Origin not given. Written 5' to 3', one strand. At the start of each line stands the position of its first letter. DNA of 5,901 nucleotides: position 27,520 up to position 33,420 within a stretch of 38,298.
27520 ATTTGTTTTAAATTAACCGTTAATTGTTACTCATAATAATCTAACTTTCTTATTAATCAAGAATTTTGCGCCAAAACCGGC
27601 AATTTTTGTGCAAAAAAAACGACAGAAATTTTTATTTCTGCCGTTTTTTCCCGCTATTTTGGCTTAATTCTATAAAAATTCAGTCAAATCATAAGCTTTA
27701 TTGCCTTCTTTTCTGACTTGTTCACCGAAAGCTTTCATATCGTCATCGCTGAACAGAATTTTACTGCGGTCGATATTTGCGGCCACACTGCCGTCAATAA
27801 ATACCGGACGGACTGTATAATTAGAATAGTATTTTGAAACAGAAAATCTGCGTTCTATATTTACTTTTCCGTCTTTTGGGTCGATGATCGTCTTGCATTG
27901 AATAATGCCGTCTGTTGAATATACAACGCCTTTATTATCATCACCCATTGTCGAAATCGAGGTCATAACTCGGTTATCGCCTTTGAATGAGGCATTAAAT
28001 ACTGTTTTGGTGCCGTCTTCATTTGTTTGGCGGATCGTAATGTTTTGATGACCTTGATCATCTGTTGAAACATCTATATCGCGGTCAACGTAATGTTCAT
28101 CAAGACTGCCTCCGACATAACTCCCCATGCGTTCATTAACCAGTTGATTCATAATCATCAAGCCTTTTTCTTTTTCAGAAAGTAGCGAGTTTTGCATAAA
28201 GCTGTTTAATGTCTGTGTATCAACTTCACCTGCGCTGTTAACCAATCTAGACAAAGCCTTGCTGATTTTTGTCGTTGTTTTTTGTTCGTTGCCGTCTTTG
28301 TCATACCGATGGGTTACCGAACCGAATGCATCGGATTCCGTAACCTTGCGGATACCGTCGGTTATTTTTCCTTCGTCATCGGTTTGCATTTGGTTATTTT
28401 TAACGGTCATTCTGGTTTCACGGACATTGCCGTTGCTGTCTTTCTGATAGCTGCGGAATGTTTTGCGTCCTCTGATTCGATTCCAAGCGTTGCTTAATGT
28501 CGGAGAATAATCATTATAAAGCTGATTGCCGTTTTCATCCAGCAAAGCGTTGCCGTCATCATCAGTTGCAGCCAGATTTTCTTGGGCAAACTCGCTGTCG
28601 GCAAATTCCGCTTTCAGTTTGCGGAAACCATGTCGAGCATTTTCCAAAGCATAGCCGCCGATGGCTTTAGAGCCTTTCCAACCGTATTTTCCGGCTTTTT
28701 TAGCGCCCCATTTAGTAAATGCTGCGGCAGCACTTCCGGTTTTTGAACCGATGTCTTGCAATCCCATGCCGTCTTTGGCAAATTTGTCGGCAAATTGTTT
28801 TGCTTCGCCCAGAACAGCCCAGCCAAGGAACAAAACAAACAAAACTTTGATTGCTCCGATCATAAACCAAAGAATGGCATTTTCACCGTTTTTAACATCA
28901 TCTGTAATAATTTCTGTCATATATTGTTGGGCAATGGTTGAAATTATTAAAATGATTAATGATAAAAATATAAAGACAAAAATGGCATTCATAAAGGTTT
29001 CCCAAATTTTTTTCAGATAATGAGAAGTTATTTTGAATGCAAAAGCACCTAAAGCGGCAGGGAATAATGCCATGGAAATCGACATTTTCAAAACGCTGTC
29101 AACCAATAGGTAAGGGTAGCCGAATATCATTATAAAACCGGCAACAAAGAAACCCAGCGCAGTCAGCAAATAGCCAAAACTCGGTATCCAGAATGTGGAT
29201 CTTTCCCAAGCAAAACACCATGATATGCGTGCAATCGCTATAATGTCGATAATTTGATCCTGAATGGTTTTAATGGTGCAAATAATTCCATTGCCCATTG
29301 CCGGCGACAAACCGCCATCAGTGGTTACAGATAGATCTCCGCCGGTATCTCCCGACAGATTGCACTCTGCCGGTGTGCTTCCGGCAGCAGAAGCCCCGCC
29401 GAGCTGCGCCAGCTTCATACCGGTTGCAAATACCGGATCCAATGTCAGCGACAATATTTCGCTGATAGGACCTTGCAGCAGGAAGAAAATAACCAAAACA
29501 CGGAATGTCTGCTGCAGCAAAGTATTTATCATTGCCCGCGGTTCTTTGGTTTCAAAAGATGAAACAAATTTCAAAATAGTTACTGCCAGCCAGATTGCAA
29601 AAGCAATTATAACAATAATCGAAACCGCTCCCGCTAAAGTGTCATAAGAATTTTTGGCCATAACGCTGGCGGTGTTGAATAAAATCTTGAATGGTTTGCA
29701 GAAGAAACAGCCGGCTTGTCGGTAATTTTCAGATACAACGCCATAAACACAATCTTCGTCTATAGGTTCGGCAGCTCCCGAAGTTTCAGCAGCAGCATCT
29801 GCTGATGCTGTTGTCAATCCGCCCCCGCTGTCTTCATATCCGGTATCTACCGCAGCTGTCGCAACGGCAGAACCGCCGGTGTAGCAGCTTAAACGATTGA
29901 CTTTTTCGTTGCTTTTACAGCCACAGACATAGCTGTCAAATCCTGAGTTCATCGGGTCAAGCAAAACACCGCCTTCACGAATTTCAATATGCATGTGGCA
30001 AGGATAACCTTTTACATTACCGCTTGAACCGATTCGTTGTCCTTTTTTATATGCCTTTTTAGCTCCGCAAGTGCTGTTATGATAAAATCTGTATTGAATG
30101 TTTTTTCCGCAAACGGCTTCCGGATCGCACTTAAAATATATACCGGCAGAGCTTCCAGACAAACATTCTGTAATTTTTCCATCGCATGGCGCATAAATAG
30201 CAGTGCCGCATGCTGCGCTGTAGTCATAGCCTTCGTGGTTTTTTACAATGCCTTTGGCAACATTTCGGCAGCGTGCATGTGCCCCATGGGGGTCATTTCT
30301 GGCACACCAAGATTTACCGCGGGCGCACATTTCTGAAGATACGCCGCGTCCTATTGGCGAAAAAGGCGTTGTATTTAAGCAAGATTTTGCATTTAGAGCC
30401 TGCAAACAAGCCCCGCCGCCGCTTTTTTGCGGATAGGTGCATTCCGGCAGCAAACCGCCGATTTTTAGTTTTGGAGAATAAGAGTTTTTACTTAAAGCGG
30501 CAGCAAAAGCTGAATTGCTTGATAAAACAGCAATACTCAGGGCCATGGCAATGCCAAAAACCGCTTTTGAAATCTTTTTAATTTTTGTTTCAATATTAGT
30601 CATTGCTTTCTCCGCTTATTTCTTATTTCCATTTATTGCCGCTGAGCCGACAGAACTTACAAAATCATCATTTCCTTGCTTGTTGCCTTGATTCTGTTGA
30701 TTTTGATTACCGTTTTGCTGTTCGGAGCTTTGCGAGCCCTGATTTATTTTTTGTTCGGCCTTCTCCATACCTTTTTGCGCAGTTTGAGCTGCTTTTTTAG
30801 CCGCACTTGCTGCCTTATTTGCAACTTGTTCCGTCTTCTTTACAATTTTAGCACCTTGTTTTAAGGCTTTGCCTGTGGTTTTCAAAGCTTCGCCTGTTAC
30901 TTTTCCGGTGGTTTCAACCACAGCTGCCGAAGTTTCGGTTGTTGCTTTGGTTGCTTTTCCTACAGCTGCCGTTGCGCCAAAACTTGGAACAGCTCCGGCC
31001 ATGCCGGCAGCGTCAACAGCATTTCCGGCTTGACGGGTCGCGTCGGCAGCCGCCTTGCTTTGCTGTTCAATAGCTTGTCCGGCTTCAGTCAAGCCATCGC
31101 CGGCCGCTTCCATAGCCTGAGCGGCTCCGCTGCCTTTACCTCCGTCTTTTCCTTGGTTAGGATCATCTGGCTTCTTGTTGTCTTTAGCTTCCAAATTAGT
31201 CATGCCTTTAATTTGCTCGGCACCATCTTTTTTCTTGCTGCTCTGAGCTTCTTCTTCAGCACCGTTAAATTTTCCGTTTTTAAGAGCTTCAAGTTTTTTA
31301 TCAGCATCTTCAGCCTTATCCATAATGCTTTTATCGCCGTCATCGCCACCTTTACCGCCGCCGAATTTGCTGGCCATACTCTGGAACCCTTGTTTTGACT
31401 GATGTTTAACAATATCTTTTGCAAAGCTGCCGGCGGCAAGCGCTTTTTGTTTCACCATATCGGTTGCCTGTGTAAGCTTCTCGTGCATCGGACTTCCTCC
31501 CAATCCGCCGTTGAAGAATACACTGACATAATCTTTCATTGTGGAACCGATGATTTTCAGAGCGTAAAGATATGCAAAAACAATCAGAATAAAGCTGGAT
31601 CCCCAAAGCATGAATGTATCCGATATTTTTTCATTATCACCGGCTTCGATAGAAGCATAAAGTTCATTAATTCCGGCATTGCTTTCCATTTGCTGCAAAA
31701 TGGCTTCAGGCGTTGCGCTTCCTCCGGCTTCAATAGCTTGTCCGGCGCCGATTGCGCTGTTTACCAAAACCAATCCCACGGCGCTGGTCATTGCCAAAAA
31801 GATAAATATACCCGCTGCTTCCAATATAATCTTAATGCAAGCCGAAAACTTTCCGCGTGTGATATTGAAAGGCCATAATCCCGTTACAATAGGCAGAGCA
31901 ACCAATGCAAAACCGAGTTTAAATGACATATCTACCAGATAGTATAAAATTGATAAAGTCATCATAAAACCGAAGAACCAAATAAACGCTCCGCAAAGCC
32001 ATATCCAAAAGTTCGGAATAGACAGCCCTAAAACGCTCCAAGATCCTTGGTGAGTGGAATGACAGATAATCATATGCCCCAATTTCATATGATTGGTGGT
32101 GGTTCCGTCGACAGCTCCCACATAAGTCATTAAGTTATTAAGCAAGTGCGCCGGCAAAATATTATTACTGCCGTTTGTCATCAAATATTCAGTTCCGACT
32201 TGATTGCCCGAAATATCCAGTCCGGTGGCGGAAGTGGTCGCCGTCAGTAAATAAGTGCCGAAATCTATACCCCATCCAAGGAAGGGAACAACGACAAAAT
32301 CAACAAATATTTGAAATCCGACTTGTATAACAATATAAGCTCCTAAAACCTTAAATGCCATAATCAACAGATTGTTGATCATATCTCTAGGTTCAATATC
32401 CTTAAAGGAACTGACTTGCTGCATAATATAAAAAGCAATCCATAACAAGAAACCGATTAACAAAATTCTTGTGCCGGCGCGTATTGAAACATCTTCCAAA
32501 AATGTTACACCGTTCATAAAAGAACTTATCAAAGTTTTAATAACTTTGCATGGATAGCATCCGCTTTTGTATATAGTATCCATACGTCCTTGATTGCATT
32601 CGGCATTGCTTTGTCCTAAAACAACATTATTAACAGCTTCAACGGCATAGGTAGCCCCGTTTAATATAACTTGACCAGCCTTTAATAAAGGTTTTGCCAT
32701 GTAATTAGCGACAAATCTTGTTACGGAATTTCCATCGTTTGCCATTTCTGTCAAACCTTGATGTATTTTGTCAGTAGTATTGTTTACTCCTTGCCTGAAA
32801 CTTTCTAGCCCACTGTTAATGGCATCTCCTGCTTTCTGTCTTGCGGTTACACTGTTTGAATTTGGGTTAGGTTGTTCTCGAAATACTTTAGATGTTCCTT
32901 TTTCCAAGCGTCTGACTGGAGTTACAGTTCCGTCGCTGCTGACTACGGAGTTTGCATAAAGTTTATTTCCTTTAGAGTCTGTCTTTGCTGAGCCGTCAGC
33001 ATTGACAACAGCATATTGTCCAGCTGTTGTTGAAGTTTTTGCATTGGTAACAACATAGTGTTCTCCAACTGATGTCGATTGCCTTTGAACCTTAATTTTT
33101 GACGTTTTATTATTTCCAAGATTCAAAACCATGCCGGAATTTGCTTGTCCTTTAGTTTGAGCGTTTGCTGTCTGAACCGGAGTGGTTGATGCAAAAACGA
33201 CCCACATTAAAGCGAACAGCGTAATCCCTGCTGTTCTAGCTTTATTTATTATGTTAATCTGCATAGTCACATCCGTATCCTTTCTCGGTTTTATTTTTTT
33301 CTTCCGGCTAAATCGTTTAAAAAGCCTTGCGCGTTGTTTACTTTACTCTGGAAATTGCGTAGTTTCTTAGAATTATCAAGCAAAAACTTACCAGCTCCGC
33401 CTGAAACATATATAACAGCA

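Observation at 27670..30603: M23 metallo-endopeptidase domain fused to the N-terminus of a VirB6/TrbL-like channel protein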

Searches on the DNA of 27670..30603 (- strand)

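Call 49: search_rna_families(sources=[L008, L021, L004], threshold=gathering)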
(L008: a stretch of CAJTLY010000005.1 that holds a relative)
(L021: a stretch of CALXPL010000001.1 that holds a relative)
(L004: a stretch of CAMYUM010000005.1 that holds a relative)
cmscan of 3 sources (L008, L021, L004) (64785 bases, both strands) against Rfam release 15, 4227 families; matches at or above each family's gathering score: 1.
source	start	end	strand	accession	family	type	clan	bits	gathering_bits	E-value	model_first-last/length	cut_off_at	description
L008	1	315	-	RF00177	SSU_rRNA_bacteria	Gene; rRNA;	CL00111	248.9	50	3.7e-75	1-326/1533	3'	Bacterial small subunit ribosomal RNA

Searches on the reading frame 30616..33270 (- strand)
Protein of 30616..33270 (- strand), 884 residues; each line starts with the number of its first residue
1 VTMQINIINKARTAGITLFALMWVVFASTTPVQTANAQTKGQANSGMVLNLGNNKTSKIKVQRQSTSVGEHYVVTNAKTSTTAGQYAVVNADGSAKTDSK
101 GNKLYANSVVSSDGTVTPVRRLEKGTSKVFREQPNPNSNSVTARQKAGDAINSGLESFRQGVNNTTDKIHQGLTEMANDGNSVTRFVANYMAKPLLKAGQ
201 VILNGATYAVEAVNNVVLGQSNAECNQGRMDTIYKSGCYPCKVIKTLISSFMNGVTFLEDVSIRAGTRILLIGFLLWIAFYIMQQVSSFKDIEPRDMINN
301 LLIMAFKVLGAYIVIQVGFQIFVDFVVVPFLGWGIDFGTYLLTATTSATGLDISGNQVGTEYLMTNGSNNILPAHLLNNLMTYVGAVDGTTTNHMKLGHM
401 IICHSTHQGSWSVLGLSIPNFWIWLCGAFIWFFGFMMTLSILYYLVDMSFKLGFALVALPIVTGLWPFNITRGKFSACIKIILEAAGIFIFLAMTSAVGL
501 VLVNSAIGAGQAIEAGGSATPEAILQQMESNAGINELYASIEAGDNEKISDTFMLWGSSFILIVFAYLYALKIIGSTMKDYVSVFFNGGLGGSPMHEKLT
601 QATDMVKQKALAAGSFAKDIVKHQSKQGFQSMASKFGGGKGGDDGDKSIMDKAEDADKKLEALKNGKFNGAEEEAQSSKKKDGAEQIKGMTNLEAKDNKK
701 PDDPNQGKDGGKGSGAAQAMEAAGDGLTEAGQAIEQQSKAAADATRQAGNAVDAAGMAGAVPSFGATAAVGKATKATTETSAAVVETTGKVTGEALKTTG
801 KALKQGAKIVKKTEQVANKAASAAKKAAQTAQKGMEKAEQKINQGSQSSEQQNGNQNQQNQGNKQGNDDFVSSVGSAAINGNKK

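Call 4: search_protein_families(library=pfam, proteins=[window:30616-33270:-], max_evalue=0.1)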
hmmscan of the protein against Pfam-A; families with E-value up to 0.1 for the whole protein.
window:30616-33270:- (884 aa): 1 family
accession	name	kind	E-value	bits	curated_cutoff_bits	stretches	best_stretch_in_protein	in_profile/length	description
PF06451.17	Moricin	-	0.091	13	27.6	0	797-823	25-51/62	Moricin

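Call 8: search_protein_families(library=ncbifam, proteins=[window:30616-33270:-], max_evalue=0.01)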
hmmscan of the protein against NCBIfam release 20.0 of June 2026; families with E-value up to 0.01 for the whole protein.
window:30616-33270:- (884 aa): 0 families
